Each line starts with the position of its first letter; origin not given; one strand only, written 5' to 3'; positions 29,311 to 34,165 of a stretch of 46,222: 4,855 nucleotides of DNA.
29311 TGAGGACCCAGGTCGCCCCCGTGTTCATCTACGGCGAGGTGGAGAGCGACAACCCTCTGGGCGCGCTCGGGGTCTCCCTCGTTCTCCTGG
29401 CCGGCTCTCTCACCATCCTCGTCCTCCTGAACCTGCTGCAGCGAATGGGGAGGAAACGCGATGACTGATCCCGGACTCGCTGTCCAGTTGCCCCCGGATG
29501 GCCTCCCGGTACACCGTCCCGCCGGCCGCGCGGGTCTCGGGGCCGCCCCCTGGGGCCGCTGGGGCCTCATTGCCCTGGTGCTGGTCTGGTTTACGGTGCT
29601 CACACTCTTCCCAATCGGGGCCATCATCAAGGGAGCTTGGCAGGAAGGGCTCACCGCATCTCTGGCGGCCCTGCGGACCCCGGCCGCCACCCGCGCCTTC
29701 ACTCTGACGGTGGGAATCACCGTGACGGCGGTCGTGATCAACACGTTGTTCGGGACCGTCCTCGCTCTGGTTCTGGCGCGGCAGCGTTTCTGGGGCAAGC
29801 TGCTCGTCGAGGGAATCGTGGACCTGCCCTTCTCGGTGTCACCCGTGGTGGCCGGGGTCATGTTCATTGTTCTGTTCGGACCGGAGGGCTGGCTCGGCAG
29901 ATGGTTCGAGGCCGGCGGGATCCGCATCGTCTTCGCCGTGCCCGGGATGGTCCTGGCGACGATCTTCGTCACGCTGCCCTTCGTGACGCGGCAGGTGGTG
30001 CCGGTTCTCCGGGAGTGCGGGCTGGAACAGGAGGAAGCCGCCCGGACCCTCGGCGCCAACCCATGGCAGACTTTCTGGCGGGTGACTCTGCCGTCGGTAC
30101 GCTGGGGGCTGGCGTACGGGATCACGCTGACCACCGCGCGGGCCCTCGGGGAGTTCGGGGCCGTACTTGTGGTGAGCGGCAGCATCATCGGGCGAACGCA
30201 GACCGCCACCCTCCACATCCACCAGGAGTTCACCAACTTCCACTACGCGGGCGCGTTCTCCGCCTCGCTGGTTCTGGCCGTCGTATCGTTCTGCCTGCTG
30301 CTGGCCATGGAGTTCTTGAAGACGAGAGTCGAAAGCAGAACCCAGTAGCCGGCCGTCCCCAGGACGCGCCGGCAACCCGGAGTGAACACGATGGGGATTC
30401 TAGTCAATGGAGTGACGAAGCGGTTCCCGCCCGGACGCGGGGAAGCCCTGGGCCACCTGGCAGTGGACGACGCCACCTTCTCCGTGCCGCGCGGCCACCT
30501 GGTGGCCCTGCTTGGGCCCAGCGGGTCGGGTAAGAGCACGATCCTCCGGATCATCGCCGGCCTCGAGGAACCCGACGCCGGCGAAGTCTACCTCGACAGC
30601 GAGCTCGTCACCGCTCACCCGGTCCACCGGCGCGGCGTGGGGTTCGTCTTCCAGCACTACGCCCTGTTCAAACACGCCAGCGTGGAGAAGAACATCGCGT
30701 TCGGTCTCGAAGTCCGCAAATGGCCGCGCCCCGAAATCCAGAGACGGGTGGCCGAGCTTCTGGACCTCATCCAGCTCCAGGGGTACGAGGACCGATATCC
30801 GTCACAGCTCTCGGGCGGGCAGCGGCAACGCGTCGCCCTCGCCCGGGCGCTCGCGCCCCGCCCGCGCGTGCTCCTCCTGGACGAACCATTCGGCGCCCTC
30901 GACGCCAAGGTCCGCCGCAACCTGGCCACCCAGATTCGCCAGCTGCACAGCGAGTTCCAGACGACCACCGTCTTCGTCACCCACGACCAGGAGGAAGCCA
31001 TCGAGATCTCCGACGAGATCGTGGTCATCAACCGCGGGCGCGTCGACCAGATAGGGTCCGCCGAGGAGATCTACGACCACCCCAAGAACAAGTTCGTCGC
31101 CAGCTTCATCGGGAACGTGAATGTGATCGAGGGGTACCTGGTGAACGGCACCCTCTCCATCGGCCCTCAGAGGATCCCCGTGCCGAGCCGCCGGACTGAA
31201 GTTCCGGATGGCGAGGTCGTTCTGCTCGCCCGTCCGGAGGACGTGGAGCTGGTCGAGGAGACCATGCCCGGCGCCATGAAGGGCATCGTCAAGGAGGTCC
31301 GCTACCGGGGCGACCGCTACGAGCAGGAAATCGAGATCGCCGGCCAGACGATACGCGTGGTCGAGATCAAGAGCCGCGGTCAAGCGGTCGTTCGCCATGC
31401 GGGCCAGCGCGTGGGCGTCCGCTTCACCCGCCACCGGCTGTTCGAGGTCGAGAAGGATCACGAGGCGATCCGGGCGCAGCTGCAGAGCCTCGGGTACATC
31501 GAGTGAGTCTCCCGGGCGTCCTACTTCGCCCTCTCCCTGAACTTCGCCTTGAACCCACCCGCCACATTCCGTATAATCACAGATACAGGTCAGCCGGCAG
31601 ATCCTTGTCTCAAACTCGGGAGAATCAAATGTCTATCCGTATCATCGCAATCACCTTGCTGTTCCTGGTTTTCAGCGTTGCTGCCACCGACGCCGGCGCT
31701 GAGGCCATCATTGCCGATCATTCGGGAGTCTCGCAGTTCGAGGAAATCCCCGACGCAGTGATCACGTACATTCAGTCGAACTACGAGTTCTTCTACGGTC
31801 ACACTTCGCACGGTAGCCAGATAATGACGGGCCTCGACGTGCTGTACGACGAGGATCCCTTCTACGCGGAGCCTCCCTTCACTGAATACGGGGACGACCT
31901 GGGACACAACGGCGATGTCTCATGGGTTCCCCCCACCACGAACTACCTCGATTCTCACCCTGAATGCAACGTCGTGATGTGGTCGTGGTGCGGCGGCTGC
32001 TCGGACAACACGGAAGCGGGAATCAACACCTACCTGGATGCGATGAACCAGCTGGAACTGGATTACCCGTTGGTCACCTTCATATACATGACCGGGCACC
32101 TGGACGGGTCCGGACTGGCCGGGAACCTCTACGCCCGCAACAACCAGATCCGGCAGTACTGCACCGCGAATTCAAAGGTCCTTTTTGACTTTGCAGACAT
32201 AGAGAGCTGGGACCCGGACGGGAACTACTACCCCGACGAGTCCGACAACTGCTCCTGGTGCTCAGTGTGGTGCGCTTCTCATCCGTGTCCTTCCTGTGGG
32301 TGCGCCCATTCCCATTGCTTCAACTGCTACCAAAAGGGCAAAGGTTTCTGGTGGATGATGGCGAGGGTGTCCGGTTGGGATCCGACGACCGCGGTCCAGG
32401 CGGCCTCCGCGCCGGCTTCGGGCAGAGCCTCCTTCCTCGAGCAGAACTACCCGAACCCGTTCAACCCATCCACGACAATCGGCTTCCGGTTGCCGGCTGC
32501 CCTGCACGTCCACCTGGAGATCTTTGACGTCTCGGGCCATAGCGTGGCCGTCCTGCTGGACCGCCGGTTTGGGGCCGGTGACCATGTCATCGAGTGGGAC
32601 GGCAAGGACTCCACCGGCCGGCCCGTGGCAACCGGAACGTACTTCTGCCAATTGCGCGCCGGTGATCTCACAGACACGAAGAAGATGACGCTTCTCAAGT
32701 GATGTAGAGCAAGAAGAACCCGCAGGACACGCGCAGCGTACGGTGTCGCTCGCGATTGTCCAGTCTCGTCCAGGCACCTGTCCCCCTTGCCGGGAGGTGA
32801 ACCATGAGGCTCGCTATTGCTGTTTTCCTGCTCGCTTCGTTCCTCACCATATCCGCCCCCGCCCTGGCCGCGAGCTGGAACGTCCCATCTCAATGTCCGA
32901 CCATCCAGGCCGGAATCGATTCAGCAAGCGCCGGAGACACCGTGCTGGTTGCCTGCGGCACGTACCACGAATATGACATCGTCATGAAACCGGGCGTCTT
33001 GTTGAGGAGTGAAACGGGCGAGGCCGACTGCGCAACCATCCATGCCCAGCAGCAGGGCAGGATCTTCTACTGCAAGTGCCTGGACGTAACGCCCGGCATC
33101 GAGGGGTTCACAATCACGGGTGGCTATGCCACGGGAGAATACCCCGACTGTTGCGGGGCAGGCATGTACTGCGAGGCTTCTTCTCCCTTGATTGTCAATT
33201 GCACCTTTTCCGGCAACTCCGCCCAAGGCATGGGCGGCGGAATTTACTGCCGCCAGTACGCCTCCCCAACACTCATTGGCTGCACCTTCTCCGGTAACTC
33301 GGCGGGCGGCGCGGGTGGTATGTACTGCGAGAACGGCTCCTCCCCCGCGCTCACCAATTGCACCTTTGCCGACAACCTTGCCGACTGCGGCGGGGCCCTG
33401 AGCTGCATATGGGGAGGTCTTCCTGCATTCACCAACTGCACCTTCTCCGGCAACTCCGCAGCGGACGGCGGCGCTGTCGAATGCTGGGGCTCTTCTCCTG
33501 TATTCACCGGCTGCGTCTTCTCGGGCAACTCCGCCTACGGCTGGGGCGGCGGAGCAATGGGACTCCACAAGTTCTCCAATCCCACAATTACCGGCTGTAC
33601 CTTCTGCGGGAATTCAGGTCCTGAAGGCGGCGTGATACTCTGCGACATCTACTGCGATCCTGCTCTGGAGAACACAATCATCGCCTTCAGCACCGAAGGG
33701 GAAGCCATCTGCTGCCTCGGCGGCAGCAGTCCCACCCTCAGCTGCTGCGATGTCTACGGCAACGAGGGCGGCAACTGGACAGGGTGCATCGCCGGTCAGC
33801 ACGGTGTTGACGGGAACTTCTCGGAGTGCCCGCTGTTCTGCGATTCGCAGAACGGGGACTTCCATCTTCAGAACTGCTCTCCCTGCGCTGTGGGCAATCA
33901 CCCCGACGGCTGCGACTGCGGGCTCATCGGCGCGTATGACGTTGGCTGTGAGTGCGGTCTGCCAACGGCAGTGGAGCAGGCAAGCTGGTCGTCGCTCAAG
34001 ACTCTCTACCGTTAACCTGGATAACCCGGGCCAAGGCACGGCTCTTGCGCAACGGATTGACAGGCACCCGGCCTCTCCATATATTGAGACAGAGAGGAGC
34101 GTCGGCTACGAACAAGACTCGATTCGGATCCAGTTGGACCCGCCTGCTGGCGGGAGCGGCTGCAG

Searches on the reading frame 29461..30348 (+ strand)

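Call 47: search_protein_families(library=pfam, proteins=[window:29461-30348:+], max_evalue=0.001)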
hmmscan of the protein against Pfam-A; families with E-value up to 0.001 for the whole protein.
window:29461-30348:+ (295 aa): 1 family
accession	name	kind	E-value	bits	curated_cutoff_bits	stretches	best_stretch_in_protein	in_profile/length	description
PF00528.27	BPD_transp_1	-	3.7e-18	66.3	26.4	1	98-291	1-183/184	Binding-protein-dependent transport system inner membrane component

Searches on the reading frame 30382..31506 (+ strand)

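Call 47: search_protein_families(library=pfam, proteins=[window:30382-31506:+], max_evalue=0.001)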
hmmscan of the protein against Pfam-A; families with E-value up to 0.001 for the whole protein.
window:30382-31506:+ (374 aa): 5 families
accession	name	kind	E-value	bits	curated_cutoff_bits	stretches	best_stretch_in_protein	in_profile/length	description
PF00005.33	ABC_tran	-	2.2e-36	125.9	25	1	29-170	2-136/137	ABC transporter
PF13304.12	AAA_21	-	1.7e-09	38.7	27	1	133-204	228-301/304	AAA domain, putative AbiEii toxin, Type IV TA system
PF08402.16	TOBE_2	-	2.8e-08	34.2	21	1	283-353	3-73/76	TOBE domain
PF17850.7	CysA_C_terminal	-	2.2e-07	31.8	29.7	1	247-290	1-43/43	CysA C-terminal regulatory domain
PF02463.25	SMC_N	-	3.3e-07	30.4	40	1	39-215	25-210/220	RecF/RecN/SMC N terminal domain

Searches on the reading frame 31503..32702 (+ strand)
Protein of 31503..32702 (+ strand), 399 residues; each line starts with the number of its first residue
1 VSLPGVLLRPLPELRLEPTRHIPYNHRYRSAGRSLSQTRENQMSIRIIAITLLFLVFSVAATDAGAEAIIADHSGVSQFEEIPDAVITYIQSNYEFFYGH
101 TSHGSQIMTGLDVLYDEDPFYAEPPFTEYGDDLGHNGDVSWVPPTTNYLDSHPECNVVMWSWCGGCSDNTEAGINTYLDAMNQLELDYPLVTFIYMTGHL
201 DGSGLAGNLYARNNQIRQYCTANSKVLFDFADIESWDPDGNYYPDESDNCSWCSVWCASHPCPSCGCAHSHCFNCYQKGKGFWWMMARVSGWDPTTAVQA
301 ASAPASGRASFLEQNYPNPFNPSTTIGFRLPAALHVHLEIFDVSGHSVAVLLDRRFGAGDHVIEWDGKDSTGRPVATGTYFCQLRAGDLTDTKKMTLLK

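Call 47: search_protein_families(library=pfam, proteins=[window:31503-32702:+], max_evalue=0.001)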
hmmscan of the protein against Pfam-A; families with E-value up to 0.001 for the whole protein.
window:31503-32702:+ (399 aa): 2 families
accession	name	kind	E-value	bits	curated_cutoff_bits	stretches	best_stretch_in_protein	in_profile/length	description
PF13860.13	FlgD_ig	-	4.7e-07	30.1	27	1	325-383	11-72/79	FlgD Ig-like domain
PF16525.10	MHB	-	1.8e-05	25.2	27.4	0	145-185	19-59/77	Haemophore, haem-binding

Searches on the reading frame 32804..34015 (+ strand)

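Call 48: search_protein_families(library=pfam, proteins=[window:32804-34015:+], max_evalue=0.001)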
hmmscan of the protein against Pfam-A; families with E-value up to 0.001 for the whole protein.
window:32804-34015:+ (403 aa): 3 families
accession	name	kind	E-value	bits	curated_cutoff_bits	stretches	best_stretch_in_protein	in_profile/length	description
PF13229.12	Beta_helix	-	5.3e-24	85.1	25.9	3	116-238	44-157/158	Right handed beta helix region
PF02415.23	Chlam_PMP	-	4.7e-15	54.5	20.6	1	132-149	1-18/19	Chlamydia polymorphic membrane protein (Chlamydia_PMP) repeat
PF17161.10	DUF5123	-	1.8e-05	26.3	35.1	0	261-360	2-103/113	Domain of unknown function (DUF5123)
